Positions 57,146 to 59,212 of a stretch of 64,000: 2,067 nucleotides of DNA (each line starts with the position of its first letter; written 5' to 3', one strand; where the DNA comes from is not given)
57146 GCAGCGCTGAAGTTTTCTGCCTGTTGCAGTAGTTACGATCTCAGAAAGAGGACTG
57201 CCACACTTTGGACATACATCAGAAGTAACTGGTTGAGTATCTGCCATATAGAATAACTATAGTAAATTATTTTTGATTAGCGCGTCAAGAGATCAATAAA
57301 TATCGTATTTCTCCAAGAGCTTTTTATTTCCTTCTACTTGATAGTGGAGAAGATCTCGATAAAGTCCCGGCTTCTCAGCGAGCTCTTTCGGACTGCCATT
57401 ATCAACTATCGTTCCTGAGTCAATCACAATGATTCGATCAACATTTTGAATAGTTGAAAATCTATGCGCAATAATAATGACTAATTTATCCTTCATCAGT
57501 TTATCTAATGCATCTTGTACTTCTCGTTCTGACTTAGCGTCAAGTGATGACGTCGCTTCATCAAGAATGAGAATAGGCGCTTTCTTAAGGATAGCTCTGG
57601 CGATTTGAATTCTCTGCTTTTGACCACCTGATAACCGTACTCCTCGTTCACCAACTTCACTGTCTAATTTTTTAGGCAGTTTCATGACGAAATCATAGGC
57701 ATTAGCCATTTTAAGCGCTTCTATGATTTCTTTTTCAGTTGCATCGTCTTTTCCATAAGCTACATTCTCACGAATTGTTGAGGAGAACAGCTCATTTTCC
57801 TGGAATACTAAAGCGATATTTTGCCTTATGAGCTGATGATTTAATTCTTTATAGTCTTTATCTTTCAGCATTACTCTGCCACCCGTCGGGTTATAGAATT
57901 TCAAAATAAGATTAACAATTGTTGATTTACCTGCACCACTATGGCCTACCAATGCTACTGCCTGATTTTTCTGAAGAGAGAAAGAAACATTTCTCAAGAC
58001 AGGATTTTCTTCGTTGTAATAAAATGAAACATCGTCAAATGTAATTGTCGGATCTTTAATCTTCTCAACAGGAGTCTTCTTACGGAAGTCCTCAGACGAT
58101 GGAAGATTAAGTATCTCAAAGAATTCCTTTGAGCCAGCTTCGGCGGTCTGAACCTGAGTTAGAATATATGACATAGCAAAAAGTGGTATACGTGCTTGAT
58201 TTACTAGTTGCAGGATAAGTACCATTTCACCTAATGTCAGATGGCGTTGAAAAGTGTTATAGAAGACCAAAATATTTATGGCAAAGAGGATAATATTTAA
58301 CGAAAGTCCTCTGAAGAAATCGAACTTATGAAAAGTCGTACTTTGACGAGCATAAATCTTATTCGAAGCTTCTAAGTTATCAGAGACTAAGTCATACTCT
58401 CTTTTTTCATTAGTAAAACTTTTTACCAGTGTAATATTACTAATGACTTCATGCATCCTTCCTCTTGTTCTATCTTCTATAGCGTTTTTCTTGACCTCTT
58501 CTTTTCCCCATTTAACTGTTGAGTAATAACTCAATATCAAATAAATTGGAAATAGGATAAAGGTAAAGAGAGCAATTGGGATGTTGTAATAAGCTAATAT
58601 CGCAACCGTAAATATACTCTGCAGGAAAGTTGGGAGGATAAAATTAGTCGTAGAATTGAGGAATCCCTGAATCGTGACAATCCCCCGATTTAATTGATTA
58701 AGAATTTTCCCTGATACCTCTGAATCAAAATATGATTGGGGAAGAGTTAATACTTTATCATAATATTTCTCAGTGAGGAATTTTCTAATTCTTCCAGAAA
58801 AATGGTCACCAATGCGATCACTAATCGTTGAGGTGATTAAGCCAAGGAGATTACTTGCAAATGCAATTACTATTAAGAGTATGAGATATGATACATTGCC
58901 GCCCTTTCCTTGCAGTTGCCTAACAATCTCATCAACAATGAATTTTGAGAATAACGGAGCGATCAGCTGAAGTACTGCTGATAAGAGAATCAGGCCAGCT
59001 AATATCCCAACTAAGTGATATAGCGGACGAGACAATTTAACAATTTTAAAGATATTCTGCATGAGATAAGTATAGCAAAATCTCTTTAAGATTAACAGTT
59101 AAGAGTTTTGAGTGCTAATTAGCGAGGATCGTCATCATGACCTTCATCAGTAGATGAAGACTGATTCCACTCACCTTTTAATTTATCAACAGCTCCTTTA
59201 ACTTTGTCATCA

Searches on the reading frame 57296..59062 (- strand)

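Call 57: search_protein_families(library=pfam, proteins=[window:57296-59062:-], max_evalue=0.001)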
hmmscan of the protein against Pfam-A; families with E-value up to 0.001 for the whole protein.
window:57296-59062:- (589 aa): 8 families
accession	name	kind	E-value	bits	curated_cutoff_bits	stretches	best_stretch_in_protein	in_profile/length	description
PF00005.33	ABC_tran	-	1.3e-35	123.4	25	1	356-505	1-137/137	ABC transporter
PF00664.28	ABC_membrane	-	4e-30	105.9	28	1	23-289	6-269/274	ABC transporter transmembrane region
PF02463.25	SMC_N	-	1.2e-08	35.1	40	1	366-547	24-211/220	RecF/RecN/SMC N terminal domain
PF20720.3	nSTAND3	-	1.4e-05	25.2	27.2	1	353-460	4-108/155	Novel STAND NTPase 3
PF03193.22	RsgA_GTPase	-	3.9e-05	24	30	1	349-388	90-128/174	RsgA GTPase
PF03600.22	CitMHS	-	0.00012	21.8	31.9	1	7-266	68-194/336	Citrate transporter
PF13401.12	AAA_22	-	0.00015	22.5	27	1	366-520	5-109/130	AAA domain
PF13191.12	AAA_16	-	0.0005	21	32.6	0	367-504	25-142/167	AAA ATPase domain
